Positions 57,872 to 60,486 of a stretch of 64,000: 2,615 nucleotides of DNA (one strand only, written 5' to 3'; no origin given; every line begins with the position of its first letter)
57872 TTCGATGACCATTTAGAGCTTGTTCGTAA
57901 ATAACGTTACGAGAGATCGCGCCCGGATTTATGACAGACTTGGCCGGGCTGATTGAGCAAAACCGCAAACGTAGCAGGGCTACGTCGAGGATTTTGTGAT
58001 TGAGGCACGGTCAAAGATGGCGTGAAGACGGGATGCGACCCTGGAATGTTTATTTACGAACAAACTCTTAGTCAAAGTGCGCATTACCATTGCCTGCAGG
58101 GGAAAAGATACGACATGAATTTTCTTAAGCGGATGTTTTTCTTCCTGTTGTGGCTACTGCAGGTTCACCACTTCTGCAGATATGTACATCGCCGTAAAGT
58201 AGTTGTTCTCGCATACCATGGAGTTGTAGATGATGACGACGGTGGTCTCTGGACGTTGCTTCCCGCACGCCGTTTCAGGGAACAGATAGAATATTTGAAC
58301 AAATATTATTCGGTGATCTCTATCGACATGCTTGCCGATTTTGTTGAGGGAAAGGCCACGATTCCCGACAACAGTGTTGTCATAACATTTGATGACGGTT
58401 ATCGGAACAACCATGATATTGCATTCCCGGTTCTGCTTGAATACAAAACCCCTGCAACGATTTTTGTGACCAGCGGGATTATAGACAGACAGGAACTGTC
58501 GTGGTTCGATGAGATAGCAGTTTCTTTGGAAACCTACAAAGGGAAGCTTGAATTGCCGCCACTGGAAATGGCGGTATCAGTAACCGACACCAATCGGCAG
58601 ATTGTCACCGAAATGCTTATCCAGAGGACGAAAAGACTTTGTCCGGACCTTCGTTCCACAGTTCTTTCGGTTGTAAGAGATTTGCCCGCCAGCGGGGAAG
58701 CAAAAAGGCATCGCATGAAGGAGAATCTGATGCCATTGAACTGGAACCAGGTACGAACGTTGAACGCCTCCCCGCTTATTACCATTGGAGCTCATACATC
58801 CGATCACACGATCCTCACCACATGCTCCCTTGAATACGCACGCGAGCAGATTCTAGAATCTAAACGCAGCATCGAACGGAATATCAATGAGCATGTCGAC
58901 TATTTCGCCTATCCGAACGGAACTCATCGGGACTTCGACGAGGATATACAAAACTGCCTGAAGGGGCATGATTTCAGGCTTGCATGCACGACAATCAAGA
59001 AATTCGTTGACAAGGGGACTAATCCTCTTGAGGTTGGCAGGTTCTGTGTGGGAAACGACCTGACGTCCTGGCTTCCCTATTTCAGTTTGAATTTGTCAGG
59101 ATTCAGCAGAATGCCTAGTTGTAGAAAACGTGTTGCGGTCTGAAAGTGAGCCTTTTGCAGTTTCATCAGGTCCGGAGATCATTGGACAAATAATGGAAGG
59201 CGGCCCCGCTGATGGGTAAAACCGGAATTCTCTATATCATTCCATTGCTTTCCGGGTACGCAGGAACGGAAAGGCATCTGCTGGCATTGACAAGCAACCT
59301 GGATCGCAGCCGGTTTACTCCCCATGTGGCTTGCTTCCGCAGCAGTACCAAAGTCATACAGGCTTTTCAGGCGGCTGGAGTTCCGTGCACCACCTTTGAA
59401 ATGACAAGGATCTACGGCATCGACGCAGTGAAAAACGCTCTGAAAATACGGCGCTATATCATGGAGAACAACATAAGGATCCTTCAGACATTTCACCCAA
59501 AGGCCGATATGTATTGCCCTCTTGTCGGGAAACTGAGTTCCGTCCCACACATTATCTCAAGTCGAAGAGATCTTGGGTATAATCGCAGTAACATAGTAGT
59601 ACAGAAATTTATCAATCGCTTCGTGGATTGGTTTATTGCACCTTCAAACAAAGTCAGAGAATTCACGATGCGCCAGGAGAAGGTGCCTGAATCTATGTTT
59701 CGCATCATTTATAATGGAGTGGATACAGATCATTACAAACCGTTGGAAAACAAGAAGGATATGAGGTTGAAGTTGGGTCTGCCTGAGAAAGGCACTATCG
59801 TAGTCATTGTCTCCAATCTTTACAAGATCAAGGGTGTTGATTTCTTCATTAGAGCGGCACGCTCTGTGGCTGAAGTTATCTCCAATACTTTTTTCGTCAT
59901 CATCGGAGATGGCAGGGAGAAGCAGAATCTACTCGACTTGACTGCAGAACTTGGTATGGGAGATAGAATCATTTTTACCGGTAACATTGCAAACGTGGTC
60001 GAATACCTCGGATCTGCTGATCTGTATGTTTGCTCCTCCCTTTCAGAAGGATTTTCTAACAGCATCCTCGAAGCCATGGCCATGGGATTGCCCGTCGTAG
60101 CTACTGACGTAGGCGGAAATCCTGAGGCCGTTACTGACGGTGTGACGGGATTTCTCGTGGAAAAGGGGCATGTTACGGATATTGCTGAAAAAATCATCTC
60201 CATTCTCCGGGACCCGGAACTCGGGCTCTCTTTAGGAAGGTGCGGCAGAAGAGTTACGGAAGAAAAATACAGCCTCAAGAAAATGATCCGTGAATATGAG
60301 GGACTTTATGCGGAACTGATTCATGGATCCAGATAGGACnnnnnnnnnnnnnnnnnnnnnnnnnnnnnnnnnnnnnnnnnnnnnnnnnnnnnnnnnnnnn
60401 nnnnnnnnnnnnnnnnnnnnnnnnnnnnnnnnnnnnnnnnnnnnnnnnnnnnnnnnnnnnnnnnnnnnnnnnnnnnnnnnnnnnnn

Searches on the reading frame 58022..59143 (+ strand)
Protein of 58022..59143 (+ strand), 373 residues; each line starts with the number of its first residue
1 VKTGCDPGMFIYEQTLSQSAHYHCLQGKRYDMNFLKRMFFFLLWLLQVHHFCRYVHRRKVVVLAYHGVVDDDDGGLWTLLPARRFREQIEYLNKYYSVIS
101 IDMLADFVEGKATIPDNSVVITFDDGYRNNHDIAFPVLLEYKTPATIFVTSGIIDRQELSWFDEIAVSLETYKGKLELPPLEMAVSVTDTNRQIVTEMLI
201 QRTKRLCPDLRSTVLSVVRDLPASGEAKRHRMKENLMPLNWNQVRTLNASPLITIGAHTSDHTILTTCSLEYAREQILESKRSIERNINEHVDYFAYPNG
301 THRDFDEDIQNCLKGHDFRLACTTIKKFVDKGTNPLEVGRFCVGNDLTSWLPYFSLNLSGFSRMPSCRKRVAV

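Call 3: search_protein_families(library=pfam, proteins=[window:58022-59143:+], max_evalue=0.1)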
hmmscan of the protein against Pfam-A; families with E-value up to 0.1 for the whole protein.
window:58022-59143:+ (373 aa): 1 family
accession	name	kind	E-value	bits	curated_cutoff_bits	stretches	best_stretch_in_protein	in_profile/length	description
PF01522.26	Polysacc_deac_1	-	1.3e-21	77.2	23.1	1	114-313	4-116/124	Polysaccharide deacetylase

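Call 4: search_protein_families(library=ncbifam, proteins=[window:58022-59143:+], max_evalue=0.1)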
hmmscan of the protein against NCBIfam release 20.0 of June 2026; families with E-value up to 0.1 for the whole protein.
window:58022-59143:+ (373 aa): 10 families
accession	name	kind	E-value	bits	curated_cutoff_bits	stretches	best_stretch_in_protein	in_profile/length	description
TIGR03938.2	deacetyl_PgaB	equivalog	2.7e-20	72.2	321.9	2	59-155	2-102/621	poly-beta-1,6-N-acetyl-D-glucosamine N-deacetylase PgaB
NF011177.0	PRK14582.1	equivalog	9.2e-16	57.2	923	1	57-147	46-137/671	poly-beta-1,6-N-acetyl-D-glucosamine N-deacetylase PgaB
NF011176.0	PRK14581.1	equivalog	7.5e-13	47.5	1091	1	56-154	45-144/673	poly-beta-1,6-N-acetyl-D-glucosamine N-deacetylase PgaB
TIGR03933.1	PIA_icaB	equivalog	4.9e-11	42.6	248.35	1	84-159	39-114/245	intercellular adhesin biosynthesis polysaccharide N-deacetylase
TIGR02764.1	spore_ybaN_pdaB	equivalog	5.3e-05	23.1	237.4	1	254-303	60-109/191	polysaccharide deacetylase family sporulation protein PdaB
TIGR02873.1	spore_ylxY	hypoth_equivalog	0.00029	20.1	391.5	1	254-305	139-190/268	probable sporulation protein, polysaccharide deacetylase family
TIGR04243.1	nodulat_NodB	equivalog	0.0011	18.5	240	0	254-301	56-104/197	chitooligosaccharide deacetylase NodB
NF045820.1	PgAcgDacpgdA_Strep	equivalog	0.0012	17.7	800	1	254-313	322-378/463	peptidoglycan-N-acetylglucosamine deacetylase PgdA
TIGR02884.1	spore_pdaA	equivalog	0.0035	17.1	298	0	117-156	37-77/224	delta-lactam-biosynthetic de-N-acetylase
NF010691.0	PRK14091.1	equivalog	0.067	12.8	270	0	122-169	15-62/176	RNA chaperone Hfq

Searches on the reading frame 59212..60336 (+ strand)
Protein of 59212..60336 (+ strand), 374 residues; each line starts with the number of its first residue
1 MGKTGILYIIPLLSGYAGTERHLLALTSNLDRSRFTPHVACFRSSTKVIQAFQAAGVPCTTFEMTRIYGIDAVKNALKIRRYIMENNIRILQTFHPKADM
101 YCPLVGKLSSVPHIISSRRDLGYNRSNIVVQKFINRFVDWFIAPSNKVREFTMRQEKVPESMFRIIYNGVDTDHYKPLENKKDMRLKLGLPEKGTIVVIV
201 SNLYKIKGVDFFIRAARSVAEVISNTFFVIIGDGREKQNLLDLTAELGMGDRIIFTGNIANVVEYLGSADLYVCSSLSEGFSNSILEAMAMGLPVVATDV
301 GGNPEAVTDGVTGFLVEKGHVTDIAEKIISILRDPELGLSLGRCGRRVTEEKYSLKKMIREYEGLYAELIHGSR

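Call 3: search_protein_families(library=pfam, proteins=[window:59212-60336:+], max_evalue=0.1)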
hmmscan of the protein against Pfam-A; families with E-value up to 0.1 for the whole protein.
window:59212-60336:+ (374 aa): 7 families
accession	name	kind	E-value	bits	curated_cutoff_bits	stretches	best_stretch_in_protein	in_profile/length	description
PF00534.26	Glycos_transf_1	-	1.5e-42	145.5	26.4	1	181-345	2-169/172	Glycosyl transferases group 1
PF13692.12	Glyco_trans_1_4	-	2.1e-40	138.7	27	1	196-334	3-142/142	Glycosyl transferases group 1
PF13439.12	Glyco_transf_4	-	3.3e-14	53.7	28.5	1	18-173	3-169/170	Glycosyltransferase Family 4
PF20706.3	GT4-conflict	-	1.7e-06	27.7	26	1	204-311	209-324/385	Family 4 Glycosyltransferase in conflict systems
PF13524.12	Glyco_trans_1_2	-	8.4e-05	23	25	1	261-362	39-142/144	Glycosyl transferase-like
PF13579.12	Glyco_trans_4_4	-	0.00042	21.1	29.7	1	18-169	2-158/158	Glycosyl transferase 4-like domain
PF00478.31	IMPDH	-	0.091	12.2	25.6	0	214-334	194-312/345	IMP dehydrogenase / GMP reductase domain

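Call 4: search_protein_families(library=ncbifam, proteins=[window:59212-60336:+], max_evalue=0.1)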
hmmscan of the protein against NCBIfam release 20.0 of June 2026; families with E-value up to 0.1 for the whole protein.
window:59212-60336:+ (374 aa): 47 families (the best 25 are shown)
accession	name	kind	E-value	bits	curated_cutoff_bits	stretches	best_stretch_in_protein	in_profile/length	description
TIGR03088.1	stp2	hypoth_equivalog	1.4e-52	179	409.05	1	17-369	14-373/374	TIGR03088 family PEP-CTERM/XrtA system glycosyltransferase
TIGR03999.1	thiol_BshA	equivalog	2e-46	158.6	273.7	1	132-370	139-374/375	N-acetyl-alpha-D-glucosaminyl L-malate synthase BshA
NF041876.1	EPS_EpsE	equivalog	1.4e-29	103.5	400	1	161-356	186-383/389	exopolysaccharide biosynthesis GT4 family glycosyltransferase EpsE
TIGR04157.1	glyco_rSAM_CFB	subfamily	3.9e-29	101.8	400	1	131-366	163-406/406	TIGR04157 family glycosyltransferase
TIGR02149.1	glgA_Coryne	subfamily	1.3e-28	100.3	302.4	1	122-368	130-389/391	glycogen synthase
TIGR03449.1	mycothiol_MshA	equivalog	3.7e-28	98.6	462.5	1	153-369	180-403/406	D-inositol-3-phosphate glycosyltransferase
TIGR04063.1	stp3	hypoth_equivalog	1.9e-27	96.2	442.05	1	158-370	177-396/397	TIGR04063 family PEP-CTERM/XrtA system glycosyltransferase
NF047684.1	TeichurnBiosyTuaC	equivalog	2.9e-26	92.3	550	1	164-343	188-363/391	teichuronic acid biosynthesis protein TuaC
NF011726.0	PRK15179.1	equivalog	3.5e-24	85.1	733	1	158-362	479-687/694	Vi polysaccharide biosynthesis protein TviE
NF038229.1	Glyco4_Geo_Pelo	equivalog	2.5e-22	79.4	400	1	199-370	166-337/338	GPMC system family 4 glycosyltransferase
NF053787.1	GlcN_PG_synth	equivalog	1.5e-20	73.4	480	1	109-370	115-360/361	N-acetylglucosaminyl phosphatidylglycerol synthase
NF050063.1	ProtGlycPglJ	equivalog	9.4e-20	71.1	500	1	109-338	117-336/363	N-acetylgalactosamine-N,N'-diacetylbacillosaminyl-diphospho-undecaprenol 4-alpha-N-acetylgalactosaminyltransferase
NF047880.1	glyco_SdgA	exception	1.3e-19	70.2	800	1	197-358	318-479/488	serine-aspartate repeat adhesin O-glycosyltransferase SdgA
NF038011.1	PelF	equivalog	3.1e-18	66.1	100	1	158-366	277-489/489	GT4 family glycosyltransferase PelF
NF012028.0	PRK15484.1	subfamily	5.2e-18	65.3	618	1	141-364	143-373/380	lipopolysaccharide N-acetylglucosaminyltransferase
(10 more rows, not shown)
